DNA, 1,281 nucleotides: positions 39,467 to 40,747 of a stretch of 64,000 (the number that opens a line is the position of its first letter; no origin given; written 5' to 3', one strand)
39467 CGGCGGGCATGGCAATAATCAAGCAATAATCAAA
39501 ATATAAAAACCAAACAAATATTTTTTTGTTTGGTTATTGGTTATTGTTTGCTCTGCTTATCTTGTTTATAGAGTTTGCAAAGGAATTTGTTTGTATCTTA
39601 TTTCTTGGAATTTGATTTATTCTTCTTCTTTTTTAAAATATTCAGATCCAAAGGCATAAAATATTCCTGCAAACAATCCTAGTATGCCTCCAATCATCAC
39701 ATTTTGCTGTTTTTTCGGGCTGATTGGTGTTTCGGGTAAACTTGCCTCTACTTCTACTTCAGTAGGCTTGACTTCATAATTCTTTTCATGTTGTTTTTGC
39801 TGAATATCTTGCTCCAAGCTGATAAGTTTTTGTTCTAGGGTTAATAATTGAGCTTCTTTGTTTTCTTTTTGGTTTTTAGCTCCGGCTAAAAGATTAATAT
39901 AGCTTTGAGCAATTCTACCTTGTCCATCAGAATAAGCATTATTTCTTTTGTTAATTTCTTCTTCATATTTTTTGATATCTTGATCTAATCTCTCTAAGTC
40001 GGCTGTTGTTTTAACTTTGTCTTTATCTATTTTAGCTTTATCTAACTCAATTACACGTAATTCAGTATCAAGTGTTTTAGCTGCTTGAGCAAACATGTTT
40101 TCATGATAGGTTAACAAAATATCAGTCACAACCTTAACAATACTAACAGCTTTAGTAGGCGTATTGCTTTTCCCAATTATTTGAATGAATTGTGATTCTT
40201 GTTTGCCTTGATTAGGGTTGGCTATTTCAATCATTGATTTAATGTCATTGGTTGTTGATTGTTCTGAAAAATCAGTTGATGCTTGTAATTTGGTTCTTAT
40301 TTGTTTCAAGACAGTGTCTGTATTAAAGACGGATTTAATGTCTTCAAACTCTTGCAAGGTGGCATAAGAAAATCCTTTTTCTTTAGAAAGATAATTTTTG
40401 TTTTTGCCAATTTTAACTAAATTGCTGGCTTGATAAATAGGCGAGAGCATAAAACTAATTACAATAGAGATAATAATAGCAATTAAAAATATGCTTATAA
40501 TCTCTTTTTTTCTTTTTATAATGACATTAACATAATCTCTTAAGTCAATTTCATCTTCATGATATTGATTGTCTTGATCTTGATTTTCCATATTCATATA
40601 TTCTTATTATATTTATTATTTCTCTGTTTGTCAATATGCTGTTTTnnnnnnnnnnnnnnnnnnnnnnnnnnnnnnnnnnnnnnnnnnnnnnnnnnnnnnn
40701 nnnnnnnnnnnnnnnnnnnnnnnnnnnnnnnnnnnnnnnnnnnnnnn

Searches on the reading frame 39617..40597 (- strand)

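Call 37: search_protein_families(library=pfam, proteins=[window:39617-40597:-], max_evalue=0.001)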
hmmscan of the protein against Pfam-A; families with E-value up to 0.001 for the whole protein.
window:39617-40597:- (326 aa): 2 families
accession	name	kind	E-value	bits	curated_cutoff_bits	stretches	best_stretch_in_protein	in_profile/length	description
PF02706.20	Wzz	-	6.7e-12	46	25.5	1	15-101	1-88/91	Chain length determinant protein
PF13807.11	GNVR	-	1e-05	25.8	27.7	1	262-316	24-78/82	G-rich domain on putative tyrosine kinase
